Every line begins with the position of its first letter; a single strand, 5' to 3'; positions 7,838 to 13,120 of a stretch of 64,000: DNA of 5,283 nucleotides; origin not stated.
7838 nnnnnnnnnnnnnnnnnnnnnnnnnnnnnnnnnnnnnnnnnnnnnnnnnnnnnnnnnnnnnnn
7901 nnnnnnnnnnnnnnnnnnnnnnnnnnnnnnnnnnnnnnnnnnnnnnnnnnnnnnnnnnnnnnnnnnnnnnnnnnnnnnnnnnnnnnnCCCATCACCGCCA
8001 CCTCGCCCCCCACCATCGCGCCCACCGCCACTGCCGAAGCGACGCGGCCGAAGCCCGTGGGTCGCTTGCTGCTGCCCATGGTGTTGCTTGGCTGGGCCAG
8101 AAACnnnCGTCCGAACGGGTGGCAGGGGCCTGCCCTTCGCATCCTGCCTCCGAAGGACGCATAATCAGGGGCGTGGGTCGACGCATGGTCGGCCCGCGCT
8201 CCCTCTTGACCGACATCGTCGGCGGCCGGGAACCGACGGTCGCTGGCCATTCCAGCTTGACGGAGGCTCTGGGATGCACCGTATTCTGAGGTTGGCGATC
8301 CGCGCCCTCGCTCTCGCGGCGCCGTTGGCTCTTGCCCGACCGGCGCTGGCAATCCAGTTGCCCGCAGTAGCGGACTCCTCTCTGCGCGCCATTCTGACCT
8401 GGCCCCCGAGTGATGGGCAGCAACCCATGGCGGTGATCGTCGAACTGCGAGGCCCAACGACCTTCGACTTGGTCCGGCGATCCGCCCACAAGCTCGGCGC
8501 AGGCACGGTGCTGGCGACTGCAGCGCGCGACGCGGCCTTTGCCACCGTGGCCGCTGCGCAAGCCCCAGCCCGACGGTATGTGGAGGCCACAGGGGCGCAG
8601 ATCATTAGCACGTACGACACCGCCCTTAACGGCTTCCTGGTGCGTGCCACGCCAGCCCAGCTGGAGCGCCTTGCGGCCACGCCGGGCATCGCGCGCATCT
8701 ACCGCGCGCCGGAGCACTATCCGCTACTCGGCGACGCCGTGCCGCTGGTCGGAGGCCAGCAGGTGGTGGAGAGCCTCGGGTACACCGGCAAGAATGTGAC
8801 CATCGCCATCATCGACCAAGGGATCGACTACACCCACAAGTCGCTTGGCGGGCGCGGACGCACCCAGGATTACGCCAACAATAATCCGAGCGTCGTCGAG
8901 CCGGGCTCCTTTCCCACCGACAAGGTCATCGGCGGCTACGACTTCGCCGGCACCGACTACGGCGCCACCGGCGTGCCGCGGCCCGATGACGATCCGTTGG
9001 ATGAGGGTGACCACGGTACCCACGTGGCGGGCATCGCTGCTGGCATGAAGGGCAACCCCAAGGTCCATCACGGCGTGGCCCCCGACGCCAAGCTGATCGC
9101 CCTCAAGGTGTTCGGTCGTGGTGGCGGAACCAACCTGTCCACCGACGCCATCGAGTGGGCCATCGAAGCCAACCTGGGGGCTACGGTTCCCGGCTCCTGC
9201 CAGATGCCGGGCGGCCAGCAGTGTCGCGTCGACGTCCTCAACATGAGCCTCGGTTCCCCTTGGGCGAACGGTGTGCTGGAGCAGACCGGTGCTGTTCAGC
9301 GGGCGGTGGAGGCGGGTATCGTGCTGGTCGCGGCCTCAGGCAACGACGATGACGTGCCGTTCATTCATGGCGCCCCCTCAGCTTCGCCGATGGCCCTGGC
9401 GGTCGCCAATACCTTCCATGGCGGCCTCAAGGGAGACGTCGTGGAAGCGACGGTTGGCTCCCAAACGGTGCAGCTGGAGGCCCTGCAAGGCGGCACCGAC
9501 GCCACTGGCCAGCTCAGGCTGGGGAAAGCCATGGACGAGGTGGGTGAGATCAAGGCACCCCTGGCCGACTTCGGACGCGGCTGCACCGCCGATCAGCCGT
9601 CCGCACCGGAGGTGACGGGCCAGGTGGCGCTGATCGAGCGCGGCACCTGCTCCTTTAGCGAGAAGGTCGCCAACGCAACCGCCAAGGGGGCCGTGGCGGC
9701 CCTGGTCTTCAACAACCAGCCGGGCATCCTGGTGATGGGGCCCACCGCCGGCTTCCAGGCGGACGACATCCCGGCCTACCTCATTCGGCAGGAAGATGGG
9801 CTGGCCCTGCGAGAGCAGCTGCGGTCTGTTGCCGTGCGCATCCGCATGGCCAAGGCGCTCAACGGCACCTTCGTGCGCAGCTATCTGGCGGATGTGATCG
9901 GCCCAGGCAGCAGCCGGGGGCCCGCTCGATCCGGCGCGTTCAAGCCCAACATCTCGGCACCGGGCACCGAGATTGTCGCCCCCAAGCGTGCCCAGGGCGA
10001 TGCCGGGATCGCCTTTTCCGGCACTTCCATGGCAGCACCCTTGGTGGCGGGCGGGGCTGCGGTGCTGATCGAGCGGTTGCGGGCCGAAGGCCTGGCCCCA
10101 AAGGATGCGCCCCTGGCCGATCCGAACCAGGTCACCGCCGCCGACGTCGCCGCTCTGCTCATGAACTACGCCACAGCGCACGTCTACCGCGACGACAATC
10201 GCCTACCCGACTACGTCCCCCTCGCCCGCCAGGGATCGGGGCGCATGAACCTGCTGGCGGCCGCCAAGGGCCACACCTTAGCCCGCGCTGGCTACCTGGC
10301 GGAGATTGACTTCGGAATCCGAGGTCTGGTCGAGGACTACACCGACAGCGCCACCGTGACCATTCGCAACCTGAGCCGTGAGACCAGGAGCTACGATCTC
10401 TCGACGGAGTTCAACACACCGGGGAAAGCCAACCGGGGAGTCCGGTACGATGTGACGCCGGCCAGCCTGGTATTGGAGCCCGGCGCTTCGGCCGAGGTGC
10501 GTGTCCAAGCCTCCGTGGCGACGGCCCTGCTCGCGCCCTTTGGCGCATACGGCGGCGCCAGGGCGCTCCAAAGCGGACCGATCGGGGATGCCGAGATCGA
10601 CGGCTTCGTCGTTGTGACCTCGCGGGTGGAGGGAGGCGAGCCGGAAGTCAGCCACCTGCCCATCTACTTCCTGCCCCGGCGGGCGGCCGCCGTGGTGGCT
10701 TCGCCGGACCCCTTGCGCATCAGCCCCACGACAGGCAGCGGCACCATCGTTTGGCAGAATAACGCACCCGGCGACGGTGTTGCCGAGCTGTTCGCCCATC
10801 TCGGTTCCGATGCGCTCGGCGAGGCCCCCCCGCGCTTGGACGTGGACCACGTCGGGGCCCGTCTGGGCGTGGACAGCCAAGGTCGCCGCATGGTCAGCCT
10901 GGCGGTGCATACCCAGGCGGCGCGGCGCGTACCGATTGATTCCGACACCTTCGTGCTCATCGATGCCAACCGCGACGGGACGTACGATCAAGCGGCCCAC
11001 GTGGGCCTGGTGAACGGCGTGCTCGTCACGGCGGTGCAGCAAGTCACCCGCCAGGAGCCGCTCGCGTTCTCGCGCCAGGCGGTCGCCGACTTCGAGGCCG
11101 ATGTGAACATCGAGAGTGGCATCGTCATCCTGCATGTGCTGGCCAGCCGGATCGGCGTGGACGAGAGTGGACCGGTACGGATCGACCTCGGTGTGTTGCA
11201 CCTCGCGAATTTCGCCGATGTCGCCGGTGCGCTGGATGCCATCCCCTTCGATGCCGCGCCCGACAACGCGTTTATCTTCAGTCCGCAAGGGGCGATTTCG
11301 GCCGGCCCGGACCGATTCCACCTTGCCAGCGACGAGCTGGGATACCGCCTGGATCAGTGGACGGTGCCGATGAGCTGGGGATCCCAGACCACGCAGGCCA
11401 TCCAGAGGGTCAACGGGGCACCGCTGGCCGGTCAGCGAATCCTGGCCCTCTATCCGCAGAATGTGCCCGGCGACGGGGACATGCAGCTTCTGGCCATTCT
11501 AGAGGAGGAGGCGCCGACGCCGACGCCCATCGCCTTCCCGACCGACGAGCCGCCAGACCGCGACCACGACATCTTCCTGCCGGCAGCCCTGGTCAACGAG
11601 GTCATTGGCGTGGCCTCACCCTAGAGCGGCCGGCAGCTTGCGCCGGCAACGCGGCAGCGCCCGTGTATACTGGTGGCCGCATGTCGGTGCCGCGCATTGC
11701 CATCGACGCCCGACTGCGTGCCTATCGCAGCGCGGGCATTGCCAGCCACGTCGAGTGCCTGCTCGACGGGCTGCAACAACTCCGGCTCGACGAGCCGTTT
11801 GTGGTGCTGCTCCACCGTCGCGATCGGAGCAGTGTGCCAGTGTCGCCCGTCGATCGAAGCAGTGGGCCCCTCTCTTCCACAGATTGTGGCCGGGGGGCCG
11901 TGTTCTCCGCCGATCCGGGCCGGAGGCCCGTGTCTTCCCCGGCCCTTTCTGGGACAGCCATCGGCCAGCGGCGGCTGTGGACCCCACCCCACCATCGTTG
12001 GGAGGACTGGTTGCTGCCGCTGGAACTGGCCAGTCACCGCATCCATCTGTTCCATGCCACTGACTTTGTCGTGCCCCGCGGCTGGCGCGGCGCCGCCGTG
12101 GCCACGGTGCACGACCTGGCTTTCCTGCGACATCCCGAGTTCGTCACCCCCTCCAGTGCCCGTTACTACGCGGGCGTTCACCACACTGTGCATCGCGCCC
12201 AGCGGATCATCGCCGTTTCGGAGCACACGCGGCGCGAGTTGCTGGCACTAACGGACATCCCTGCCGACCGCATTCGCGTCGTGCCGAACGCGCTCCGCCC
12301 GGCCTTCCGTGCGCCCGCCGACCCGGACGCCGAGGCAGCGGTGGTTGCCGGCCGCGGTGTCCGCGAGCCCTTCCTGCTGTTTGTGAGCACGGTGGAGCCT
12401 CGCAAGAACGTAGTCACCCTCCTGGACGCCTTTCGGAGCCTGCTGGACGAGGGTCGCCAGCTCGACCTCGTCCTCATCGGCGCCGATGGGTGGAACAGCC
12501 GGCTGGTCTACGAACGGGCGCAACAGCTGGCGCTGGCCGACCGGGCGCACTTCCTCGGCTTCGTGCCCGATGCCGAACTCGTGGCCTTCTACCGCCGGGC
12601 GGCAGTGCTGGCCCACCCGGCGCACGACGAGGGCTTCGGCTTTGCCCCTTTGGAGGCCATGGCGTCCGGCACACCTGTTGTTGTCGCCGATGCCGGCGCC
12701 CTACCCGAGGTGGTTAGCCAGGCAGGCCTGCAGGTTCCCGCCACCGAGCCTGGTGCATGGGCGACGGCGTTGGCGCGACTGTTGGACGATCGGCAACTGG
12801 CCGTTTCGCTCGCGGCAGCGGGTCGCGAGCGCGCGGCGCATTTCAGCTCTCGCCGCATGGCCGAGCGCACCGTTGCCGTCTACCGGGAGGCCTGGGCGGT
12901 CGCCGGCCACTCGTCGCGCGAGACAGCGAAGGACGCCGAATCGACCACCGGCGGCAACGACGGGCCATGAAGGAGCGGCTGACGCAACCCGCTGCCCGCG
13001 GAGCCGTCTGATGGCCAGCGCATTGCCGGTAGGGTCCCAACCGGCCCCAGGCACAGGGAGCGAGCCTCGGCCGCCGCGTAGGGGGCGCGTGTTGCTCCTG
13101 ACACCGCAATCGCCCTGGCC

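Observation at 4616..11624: Expansion of PA-domain cell-envelope-type subtilases (A and B in tandem, D at 53303-56896, plus C) alongside GT39-family membrane glycosyltransferases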

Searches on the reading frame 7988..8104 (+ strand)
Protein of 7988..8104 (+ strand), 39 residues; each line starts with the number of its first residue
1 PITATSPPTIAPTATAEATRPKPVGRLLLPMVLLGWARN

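Call 32: search_protein_families(library=ncbifam, proteins=[window:7988-8104:+], max_evalue=10)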
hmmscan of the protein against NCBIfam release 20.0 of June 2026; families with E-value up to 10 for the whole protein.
seq(39 aa): 0 families

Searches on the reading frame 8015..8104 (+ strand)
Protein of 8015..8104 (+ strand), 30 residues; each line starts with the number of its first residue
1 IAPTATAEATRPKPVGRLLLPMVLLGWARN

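Call 82: search_protein_families(library=ncbifam, alignment_id=A3, max_evalue=10)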
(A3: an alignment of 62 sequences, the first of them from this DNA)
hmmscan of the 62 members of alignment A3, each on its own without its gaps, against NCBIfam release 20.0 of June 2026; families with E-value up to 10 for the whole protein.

A. member 1, seq(30 aa): 0 families

B. families by the number of members that match (of 62 scanned): 3 families
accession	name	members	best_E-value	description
NF053834.1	ultrashort_CTERM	2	0.021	YLP-box putative sorting motif-containing protein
NF050076.1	sort_motif_YLP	1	0.077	YLP-box putative sorting motif-containing protein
TIGR04218.1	TOMM_plantaz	1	0.085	plantazolicin family TOMM peptide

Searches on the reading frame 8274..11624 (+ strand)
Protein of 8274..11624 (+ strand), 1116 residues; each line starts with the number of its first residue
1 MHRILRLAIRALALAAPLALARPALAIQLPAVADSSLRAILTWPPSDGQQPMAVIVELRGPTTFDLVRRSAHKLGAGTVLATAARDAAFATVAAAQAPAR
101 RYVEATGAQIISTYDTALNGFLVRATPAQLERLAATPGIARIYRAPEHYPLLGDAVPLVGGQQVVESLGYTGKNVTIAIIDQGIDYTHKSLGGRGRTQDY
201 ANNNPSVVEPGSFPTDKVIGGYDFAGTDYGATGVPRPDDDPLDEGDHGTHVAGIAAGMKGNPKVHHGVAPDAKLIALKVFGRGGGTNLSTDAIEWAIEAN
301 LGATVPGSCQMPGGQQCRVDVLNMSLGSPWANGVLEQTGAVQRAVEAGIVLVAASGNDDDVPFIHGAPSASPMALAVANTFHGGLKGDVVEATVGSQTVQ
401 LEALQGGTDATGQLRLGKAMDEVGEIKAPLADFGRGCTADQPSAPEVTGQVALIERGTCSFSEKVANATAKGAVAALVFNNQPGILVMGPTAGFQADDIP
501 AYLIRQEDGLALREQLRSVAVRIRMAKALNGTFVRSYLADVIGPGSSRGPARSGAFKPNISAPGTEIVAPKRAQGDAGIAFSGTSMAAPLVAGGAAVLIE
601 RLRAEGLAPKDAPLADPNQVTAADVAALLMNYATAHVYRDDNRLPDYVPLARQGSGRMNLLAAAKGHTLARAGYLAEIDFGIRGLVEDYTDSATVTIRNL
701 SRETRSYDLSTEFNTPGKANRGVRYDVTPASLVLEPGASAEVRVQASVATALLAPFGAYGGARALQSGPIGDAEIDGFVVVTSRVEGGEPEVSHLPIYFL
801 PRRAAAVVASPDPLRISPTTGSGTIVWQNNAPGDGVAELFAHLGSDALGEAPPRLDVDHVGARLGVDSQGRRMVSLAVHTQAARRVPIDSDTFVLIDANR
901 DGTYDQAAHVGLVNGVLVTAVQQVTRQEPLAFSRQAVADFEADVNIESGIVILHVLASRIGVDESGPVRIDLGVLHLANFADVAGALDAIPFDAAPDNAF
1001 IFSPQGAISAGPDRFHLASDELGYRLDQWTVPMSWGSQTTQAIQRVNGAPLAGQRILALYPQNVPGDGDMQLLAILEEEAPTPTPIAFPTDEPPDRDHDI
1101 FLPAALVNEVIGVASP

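Call 4: search_protein_families(library=pfam, proteins=[window:8274-11624:+], max_evalue=0.01)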
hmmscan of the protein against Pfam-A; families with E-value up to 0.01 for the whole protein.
window:8274-11624:+ (1116 aa): 3 families
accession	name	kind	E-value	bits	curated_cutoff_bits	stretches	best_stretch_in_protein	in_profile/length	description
PF00082.27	Peptidase_S8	-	5.4e-44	151.1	21.8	1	172-640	1-274/288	Subtilase family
PF02225.27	PA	-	2.9e-17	63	23.9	1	435-512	11-95/95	PA domain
PF05922.21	Inhibitor_I9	-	3e-05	25.1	21.2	1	100-144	34-75/82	Peptidase inhibitor I9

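Call 14: search_protein_families(library=ncbifam, proteins=[window:8274-11624:+], max_evalue=0.01)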
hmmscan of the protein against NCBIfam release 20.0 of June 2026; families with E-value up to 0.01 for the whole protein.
window:8274-11624:+ (1116 aa): 10 families
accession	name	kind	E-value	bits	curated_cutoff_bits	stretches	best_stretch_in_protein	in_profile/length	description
NF040553.1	SGO_0316_fam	subfamily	1.5e-20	72.6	1400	1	169-715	282-811/1486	SGO_0316/SGO_0317 family LPXTG-anchored serine peptidase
NF040809.1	germ_prot_CspBA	exception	1.2e-16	59.5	1250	2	168-359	647-825/1099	bifunctional germination protease/germinant receptor pseudoprotease CspBA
TIGR03921.1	T7SS_mycosin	equivalog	1.3e-16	60.7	278.75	2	238-403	44-202/353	type VII secretion-associated serine protease mycosin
NF038113.1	T9SSA_dep_M36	equivalog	1.5e-14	53.2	885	1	430-528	452-551/869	T9SS-dependent M36 family metallopeptidase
NF038112.1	myxo_dep_M36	subfamily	2e-14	51.8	1500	1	435-528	531-622/1604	myxosortase-dependent M36 family metallopeptidase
NF038111.1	rhom_dep_M36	equivalog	2.8e-13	48.3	1700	1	433-527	524-618/1315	rhombosortase-dependent M36 family metallopeptidase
NF033595.1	denti_PrtP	equivalog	7.2e-10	38.1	300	2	168-289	185-294/606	dentilisin complex serine proteinase subunit PrtP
NF040808.2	CspC_non_triad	exception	1.9e-09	36.5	675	1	170-359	93-278/556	bile acid germinant receptor pseudoprotease CspC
NF049966.1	QH_SP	equivalog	1.4e-06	27.8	165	1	268-362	53-129/219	subtilisin-like serine protease QhpE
TIGR03895.1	protease_PatA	subfamily_domain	0.0011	17.8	421.05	0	560-606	140-184/606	PatA/PatG family cyanobactin maturation protease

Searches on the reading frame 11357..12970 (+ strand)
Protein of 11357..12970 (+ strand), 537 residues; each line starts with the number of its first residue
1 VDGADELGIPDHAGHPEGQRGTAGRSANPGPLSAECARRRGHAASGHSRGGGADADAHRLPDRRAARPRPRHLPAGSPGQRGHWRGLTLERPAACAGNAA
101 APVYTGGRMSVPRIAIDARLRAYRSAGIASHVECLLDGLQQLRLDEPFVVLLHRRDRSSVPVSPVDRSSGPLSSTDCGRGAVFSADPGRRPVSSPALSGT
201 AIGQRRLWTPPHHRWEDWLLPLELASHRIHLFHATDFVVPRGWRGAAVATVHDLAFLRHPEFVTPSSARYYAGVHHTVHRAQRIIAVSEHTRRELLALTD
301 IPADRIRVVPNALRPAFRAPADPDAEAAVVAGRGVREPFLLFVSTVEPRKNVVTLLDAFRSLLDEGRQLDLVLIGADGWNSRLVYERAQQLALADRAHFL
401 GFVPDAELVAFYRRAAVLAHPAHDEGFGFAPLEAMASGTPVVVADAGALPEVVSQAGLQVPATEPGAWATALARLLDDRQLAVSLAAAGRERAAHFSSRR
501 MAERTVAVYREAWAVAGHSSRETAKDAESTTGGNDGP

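Call 6: search_protein_families(library=pfam, proteins=[window:11357-12970:+], max_evalue=0.001)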
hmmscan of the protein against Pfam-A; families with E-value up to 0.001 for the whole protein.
window:11357-12970:+ (537 aa): 5 families
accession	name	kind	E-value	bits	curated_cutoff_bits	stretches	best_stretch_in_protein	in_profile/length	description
PF00534.26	Glycos_transf_1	-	3.6e-34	118.2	26.4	1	336-492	14-172/172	Glycosyl transferases group 1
PF13692.12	Glyco_trans_1_4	-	5.1e-29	101.8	27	1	338-478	2-142/142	Glycosyl transferases group 1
PF20706.3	GT4-conflict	-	2.5e-12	46.9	26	1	278-494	144-374/385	Family 4 Glycosyltransferase in conflict systems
PF13439.12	Glyco_transf_4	-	2.3e-10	41.2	28.5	1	207-313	51-166/170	Glycosyltransferase Family 4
PF13524.12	Glyco_trans_1_2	-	1.6e-09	38.3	25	1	361-503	8-141/144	Glycosyl transferase-like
